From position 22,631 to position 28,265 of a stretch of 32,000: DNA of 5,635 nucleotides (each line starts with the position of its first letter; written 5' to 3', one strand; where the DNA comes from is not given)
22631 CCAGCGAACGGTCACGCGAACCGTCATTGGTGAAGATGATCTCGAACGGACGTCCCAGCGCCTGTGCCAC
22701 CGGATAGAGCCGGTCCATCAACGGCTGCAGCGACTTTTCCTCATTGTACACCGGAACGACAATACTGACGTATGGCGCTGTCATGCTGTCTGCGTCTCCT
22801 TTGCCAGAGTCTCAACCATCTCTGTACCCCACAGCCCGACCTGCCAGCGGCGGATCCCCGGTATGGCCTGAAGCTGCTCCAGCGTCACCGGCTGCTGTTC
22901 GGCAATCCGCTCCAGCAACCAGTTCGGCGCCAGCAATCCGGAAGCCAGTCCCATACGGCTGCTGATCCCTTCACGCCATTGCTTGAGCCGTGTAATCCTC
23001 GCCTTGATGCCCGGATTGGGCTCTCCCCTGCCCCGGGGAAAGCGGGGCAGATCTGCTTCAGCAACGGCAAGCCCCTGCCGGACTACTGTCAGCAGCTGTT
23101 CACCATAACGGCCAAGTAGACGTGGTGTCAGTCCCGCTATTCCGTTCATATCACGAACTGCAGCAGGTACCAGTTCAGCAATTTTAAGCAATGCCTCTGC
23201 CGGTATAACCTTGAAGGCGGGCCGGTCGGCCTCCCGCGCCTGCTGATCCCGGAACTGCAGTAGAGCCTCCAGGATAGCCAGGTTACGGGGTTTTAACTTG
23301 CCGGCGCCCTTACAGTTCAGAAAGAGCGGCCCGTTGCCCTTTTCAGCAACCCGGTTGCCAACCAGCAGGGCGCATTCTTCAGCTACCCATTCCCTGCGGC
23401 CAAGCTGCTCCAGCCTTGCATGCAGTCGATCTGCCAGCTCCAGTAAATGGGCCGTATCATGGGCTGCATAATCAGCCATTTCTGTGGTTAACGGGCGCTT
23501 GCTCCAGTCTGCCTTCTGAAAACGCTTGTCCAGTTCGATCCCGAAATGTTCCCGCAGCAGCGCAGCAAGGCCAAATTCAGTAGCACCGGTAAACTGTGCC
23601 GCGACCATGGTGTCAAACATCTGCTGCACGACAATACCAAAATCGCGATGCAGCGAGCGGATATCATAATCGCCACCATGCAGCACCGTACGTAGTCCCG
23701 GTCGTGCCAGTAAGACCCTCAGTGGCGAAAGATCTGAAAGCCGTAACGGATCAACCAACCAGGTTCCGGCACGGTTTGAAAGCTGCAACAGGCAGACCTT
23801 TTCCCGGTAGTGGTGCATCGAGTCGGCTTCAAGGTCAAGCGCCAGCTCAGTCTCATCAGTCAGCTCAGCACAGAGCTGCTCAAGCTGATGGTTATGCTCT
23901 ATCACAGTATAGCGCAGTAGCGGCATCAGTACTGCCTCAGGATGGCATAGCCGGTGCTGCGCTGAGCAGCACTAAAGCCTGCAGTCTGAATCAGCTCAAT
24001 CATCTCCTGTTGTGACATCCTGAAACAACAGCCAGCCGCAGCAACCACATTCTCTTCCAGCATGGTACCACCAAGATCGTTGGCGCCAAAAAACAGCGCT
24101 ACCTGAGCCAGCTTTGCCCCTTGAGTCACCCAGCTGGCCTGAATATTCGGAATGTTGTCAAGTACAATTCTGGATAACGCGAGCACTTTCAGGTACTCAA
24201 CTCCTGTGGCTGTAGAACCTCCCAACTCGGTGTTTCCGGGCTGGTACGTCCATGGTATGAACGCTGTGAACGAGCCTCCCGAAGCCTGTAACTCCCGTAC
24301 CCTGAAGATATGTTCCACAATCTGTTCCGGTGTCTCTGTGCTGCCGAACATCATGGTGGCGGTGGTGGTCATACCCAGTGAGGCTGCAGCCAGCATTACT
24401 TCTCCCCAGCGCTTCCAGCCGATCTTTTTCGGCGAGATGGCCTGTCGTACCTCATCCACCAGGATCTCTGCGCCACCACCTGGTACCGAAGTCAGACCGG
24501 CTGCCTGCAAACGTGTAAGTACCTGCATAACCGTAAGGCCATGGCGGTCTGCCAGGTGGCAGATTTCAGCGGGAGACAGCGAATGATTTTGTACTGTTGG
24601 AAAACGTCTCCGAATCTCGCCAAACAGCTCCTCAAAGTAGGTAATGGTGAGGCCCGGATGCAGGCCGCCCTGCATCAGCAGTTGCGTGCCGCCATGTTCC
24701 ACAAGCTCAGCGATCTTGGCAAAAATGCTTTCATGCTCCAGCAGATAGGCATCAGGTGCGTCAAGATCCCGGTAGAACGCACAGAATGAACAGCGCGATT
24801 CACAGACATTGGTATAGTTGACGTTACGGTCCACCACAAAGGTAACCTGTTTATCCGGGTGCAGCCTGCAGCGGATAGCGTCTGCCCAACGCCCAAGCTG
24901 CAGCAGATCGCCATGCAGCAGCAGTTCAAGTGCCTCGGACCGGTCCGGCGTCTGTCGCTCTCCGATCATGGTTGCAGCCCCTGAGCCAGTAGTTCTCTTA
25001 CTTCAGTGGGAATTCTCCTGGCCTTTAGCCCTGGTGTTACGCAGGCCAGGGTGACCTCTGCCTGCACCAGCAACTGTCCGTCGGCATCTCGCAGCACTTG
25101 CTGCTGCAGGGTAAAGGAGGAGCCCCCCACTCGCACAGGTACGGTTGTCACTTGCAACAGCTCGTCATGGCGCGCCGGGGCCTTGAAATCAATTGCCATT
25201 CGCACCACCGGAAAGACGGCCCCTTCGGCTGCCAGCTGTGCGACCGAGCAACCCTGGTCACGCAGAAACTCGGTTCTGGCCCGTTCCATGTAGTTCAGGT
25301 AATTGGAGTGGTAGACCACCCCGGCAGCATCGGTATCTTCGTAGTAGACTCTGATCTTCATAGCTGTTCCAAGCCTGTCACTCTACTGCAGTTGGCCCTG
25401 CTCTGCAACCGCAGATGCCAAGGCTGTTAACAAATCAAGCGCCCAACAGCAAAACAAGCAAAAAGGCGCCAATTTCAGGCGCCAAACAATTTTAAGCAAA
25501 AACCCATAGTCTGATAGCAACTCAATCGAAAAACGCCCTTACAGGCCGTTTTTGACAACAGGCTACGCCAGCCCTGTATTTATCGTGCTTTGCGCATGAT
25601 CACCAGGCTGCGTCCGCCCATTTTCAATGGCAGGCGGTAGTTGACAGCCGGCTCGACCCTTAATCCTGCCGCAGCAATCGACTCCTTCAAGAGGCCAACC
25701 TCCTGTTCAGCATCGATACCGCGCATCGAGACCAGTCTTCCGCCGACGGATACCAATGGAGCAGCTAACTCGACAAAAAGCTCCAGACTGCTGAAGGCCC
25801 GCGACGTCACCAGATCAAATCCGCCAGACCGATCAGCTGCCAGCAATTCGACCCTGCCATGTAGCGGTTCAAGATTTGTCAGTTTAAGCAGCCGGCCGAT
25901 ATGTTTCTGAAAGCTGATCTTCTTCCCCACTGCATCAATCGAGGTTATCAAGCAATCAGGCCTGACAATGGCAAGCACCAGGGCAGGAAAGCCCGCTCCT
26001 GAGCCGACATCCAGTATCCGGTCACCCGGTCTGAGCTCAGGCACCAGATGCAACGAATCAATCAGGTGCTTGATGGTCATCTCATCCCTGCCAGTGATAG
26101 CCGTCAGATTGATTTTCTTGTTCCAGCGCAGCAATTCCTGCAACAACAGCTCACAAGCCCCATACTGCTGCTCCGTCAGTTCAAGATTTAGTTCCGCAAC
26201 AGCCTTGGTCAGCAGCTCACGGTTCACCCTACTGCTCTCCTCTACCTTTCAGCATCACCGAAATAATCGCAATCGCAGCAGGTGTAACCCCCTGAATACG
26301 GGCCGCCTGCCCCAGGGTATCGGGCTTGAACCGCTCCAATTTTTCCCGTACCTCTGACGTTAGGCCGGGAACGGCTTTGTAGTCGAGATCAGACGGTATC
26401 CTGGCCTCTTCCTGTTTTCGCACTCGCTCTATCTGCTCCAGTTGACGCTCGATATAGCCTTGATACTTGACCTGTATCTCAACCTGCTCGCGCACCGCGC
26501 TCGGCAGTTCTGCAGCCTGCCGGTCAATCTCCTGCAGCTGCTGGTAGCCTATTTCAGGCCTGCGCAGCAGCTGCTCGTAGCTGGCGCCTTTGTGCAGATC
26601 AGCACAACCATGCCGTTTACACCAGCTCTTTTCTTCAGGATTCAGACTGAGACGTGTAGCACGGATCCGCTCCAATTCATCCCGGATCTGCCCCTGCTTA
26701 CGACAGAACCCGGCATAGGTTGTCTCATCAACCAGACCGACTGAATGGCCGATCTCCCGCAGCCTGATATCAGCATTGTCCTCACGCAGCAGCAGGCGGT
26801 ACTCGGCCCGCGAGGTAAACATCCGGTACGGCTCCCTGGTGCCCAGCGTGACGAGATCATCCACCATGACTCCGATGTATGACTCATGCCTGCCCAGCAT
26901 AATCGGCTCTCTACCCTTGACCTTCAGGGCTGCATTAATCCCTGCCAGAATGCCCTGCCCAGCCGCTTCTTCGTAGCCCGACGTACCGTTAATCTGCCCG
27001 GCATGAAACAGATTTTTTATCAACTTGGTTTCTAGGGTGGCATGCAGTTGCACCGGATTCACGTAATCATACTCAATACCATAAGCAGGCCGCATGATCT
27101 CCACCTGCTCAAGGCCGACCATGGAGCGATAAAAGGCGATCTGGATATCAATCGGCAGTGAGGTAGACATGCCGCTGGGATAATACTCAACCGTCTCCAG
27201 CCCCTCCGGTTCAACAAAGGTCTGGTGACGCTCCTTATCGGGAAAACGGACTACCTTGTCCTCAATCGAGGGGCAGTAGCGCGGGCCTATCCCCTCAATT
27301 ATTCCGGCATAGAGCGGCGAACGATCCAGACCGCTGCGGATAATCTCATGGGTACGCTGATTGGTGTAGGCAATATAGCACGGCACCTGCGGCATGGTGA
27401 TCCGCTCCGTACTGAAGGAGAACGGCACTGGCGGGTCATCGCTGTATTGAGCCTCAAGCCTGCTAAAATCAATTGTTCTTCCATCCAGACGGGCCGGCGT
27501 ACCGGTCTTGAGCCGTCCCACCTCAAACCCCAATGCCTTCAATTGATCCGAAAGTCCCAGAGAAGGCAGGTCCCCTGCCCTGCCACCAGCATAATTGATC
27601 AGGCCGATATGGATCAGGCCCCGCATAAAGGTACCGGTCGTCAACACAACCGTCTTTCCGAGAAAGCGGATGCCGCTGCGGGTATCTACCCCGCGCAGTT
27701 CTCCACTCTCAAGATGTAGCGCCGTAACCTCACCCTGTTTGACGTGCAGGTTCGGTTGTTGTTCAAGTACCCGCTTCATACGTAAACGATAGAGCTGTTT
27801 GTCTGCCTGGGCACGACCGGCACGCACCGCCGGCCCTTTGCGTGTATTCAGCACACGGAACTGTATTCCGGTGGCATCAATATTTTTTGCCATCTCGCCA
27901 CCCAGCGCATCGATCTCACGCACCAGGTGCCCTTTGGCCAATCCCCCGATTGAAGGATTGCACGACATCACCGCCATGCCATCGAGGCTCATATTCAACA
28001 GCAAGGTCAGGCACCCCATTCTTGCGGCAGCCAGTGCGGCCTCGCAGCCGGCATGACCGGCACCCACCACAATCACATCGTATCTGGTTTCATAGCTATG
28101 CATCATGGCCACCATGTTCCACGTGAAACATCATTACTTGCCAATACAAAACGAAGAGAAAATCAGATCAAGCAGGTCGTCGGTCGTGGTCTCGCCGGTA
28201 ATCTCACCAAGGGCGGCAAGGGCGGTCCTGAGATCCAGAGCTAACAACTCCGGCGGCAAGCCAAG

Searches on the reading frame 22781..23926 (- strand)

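Call 29: search_protein_families(library=pfam, proteins=[window:22781-23926:-], max_evalue=0.001)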
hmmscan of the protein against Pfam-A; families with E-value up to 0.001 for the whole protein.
window:22781-23926:- (381 aa): 2 families
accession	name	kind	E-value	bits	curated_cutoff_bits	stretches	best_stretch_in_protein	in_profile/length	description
PF01612.26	DNA_pol_A_exo1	-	6.9e-42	143.6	23.6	1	6-172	1-172/173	3'-5' exonuclease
PF00570.28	HRDC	-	1.8e-25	89.1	23.8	2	216-282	2-68/68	HRDC domain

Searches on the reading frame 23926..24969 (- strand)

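Call 29: search_protein_families(library=pfam, proteins=[window:23926-24969:-], max_evalue=0.001)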
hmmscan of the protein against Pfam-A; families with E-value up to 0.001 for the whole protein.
window:23926-24969:- (347 aa): 2 families
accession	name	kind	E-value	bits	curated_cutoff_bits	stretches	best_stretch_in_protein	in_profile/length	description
PF19288.4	CofH_C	-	1.5e-32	112.5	27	1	233-342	3-117/125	CofH/MqnC C-terminal region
PF04055.27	Radical_SAM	-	5.6e-16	59.6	29.5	1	50-221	1-163/166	Radical SAM superfamily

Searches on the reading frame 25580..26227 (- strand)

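Call 29: search_protein_families(library=pfam, proteins=[window:25580-26227:-], max_evalue=0.001)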
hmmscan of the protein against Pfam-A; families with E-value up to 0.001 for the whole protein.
window:25580-26227:- (215 aa): 3 families
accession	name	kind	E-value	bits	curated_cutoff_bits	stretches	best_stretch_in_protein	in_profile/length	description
PF02527.21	GidB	-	2.9e-43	147.8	27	1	26-191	6-170/184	rRNA small subunit methyltransferase G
PF13847.12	Methyltransf_31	-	2.5e-08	34.2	27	1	66-161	2-103/145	Methyltransferase domain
PF01135.25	PCMT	-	1.5e-05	25.4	20.3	1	61-102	68-109/210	Protein-L-isoaspartate(D-aspartate) O-methyltransferase (PCMT)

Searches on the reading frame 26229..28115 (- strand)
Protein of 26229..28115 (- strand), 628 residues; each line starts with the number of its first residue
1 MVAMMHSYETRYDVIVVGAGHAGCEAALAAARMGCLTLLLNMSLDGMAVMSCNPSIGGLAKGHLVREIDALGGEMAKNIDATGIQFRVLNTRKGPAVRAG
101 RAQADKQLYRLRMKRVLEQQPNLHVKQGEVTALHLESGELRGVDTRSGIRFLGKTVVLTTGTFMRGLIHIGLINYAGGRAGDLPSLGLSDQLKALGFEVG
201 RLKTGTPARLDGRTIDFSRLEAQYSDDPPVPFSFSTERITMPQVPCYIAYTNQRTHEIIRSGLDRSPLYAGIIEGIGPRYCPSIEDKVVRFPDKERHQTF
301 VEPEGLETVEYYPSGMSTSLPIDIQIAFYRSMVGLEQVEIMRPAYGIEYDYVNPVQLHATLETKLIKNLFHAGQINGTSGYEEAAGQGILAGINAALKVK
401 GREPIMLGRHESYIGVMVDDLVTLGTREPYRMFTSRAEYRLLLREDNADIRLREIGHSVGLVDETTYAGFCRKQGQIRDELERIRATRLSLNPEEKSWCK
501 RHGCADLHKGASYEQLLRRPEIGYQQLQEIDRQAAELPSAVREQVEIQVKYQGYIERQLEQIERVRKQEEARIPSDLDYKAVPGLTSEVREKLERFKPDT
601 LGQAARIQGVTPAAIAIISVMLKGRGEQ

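Call 29: search_protein_families(library=pfam, proteins=[window:26229-28115:-], max_evalue=0.001)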
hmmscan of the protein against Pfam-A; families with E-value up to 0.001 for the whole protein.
window:26229-28115:- (628 aa): 5 families
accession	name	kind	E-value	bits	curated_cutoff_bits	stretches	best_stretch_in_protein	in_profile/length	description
PF01134.28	GIDA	-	2.3e-167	557.4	22.1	1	13-403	1-391/391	Glucose inhibited division protein A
PF13932.14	SAM_GIDA_C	-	1.6e-24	85.9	27.1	1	563-618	1-56/57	tRNA modifying enzyme MnmG/GidA C-terminal helical bundle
PF21680.2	GIDA_C_1st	-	1.2e-22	80.9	24.7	1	465-558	2-95/96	tRNA modifying enzyme MnmG/GidA C-terminal helical domain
PF12831.13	FAD_oxidored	-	4.3e-07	30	27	1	13-146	1-127/416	FAD dependent oxidoreductase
PF07992.20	Pyr_redox_2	-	7.2e-06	26.1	26.1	1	12-162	1-109/291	Pyridine nucleotide-disulphide oxidoreductase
